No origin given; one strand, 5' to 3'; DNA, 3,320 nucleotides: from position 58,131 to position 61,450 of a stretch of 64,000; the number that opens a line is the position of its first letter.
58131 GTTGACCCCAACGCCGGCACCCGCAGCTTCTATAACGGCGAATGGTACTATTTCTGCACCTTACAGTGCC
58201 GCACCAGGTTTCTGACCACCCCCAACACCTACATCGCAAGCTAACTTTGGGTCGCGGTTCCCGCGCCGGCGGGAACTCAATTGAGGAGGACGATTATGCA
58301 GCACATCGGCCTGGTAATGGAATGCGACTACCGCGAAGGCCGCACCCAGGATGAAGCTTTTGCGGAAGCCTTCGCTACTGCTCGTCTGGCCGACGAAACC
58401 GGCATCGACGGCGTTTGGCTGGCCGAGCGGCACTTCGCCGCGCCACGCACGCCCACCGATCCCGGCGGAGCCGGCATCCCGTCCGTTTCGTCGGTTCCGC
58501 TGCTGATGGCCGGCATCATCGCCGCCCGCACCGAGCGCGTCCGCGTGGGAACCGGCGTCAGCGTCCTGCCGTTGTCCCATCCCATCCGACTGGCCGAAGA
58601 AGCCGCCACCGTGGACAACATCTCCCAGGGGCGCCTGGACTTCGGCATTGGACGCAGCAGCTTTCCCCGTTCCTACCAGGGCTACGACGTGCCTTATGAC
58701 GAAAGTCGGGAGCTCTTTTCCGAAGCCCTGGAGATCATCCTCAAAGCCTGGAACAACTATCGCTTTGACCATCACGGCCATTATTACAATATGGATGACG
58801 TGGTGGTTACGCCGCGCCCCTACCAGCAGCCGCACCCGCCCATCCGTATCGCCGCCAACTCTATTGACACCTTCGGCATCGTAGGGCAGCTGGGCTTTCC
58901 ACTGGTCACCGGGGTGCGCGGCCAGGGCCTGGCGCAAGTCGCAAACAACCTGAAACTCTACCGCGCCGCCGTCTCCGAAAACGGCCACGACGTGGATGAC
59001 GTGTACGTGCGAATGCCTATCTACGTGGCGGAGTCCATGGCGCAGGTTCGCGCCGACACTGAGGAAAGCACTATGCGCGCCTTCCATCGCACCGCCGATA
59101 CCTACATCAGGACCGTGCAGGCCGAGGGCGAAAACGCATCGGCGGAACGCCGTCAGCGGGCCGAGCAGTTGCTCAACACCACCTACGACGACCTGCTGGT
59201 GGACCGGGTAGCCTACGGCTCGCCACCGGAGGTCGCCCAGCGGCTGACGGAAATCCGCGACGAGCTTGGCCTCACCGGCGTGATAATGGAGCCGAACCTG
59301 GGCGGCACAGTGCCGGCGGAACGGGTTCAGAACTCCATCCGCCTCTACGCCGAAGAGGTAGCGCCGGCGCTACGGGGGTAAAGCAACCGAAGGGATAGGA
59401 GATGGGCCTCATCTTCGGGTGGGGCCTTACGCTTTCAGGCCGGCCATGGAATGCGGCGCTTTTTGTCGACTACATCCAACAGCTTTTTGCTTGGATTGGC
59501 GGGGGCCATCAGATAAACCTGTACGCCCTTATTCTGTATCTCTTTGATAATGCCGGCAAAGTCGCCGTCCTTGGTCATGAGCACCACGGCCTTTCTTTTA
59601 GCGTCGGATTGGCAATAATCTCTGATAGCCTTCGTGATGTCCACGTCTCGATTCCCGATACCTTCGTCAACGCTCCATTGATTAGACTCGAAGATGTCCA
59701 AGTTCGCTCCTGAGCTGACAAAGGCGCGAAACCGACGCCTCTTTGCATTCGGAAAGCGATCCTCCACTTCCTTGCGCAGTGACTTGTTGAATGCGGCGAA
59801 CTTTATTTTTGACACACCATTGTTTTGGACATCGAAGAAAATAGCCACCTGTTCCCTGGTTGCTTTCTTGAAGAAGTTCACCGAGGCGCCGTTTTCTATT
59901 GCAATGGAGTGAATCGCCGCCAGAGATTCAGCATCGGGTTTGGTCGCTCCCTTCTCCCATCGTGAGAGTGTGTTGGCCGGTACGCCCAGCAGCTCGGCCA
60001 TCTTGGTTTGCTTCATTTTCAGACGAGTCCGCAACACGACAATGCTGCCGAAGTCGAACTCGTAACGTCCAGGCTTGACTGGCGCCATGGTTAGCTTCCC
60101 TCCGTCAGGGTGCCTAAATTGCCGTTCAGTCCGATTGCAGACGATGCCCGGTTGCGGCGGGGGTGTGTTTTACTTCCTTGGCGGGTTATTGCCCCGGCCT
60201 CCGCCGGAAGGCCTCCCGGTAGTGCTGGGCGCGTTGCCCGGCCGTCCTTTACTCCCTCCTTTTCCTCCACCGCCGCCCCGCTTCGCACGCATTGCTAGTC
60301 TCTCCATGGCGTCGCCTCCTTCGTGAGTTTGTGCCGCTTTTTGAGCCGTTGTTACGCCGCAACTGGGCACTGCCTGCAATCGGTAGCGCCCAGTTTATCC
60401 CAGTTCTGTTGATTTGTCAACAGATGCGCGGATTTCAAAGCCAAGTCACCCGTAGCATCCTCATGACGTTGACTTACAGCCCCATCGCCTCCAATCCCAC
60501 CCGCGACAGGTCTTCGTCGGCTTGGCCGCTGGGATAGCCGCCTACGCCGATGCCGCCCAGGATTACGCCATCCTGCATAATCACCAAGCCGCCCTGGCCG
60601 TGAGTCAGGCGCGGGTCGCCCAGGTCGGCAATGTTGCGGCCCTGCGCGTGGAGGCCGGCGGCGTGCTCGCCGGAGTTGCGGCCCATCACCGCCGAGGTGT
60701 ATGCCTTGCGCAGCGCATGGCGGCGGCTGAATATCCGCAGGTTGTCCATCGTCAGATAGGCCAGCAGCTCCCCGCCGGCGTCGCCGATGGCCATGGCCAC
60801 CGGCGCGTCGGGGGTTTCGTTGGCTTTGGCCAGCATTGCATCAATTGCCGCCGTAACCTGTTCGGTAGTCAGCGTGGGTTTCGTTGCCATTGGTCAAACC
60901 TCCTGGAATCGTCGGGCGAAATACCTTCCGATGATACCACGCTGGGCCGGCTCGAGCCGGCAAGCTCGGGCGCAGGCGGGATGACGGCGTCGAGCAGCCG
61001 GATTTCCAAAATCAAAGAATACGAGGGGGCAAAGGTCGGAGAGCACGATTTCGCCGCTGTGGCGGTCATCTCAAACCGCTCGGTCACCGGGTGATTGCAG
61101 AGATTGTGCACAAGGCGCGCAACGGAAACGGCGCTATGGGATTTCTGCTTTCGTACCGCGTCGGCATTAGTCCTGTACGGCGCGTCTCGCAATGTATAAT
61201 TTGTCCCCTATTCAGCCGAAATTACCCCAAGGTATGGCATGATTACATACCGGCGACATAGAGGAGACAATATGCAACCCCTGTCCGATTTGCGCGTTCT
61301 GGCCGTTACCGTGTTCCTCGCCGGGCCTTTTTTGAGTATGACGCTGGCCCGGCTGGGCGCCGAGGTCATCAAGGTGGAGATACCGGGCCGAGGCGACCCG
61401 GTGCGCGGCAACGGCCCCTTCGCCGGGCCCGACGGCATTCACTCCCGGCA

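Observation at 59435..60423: AT-richer mini-module: palindrome-embedded promoter, Gly/Arg-rich micro-ORF, and an XRE-HTH::NYN nuclease fusion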

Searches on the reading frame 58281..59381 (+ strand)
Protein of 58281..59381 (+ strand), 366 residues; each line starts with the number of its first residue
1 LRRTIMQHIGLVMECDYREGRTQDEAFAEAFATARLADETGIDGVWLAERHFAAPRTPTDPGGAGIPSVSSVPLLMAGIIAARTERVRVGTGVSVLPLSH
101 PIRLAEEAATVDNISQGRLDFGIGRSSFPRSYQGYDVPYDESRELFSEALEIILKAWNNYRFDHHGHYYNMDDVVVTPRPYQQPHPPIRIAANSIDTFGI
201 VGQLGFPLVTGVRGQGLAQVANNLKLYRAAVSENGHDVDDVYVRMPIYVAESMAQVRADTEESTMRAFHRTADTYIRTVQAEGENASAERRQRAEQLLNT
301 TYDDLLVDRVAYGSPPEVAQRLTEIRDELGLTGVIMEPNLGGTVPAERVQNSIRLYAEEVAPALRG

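Call 4: search_protein_families(library=pfam, proteins=[window:58281-59381:+], max_evalue=1)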
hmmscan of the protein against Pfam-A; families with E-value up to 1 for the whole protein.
window:58281-59381:+ (366 aa): 1 family
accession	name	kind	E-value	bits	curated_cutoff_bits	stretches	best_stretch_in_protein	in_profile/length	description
PF00296.26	Bac_luciferase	-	5.9e-58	197.1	27.9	1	20-331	14-312/314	Luciferase-like monooxygenase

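Call 75: find_related_loci(query=window:58281-59381:+, collection=metagenome_contigs, flank=3500)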
Query window:58281-59381:+ (366 aa) in metagenome_contigs; peptide patterns used: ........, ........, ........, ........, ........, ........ (x = any residue, [..] = any of these).
247 stretches matched a pattern; 166 encode a relative of the query (tblastn E <= 1e-3); the best 80 are kept; 80 distinct loci.
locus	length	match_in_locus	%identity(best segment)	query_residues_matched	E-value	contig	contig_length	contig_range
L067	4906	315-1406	91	2-365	0e+0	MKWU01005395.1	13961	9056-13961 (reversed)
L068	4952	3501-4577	64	8-365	2e-159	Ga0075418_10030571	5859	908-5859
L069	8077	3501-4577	64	8-365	2e-158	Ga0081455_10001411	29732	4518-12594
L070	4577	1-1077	64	8-365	9e-159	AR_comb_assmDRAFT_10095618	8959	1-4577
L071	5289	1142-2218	65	8-365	2e-159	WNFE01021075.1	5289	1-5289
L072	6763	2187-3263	65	8-365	2e-157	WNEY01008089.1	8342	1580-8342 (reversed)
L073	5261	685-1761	64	8-365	2e-158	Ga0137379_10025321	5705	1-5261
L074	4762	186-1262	64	8-365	5e-158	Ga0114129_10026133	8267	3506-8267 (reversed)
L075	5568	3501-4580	63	8-366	2e-157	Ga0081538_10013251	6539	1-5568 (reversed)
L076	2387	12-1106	64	1-365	1e-167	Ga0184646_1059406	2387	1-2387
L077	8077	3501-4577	63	8-365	3e-156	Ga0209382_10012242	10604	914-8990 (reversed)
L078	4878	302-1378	64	8-365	2e-157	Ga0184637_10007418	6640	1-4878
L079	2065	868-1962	63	2-365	3e-168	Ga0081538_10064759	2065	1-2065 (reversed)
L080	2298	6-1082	65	8-365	9e-164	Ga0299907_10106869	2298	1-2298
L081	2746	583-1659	64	8-365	4e-162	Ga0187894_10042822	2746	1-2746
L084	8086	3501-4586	85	5-366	0e+0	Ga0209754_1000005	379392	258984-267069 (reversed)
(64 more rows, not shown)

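Call 92: search_protein_families(library=pfam, proteins=[L084:4669-5055:-, L084:5015-5398:-, L084:5438-6337:-, L067:1487-2377:-], max_evalue=0.001)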
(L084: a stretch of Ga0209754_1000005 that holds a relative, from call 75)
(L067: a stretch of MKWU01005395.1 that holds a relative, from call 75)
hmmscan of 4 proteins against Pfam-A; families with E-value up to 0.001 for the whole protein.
L084:4669-5055:- (128 aa): 1 family
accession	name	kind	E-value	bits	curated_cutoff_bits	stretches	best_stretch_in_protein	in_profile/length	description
PF01934.22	HepT-like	-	4.1e-08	33.4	23.5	1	40-121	15-119/120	Ribonuclease HepT-like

L084:5015-5398:- (127 aa): 0 families

L084:5438-6337:- (299 aa): 4 families
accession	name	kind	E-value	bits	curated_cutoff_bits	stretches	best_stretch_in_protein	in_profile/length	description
PF00561.26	Abhydrolase_1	-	6.7e-32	111.5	25.8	1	34-283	1-245/245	alpha/beta hydrolase fold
PF12697.13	Abhydrolase_6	-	2.1e-22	81.3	26.3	1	36-289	1-217/217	Alpha/beta hydrolase family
PF12146.15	Hydrolase_4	-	1.8e-05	24.6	27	1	57-137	29-114/239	Serine aminopeptidase, S33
PF06441.18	EHN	-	0.00054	20.6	22.8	0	12-46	66-104/107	Epoxide hydrolase N terminus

L067:1487-2377:- (296 aa): 4 families
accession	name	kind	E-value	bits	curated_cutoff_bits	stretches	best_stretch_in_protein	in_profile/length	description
PF00561.26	Abhydrolase_1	-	5.3e-31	108.6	25.8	1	31-280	1-245/245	alpha/beta hydrolase fold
PF12697.13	Abhydrolase_6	-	6.3e-23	83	26.3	1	33-286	1-217/217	Alpha/beta hydrolase family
PF12146.15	Hydrolase_4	-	4.5e-06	26.6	27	1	33-278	7-237/239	Serine aminopeptidase, S33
PF06441.18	EHN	-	0.00026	21.6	22.8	0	10-43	67-104/107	Epoxide hydrolase N terminus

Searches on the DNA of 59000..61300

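Call 8: search_rna_families(source=window, start=59000, end=61300, threshold=evalue, max_evalue=1)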
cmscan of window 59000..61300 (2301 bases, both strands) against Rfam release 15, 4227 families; matches with E-value up to 1: 0.
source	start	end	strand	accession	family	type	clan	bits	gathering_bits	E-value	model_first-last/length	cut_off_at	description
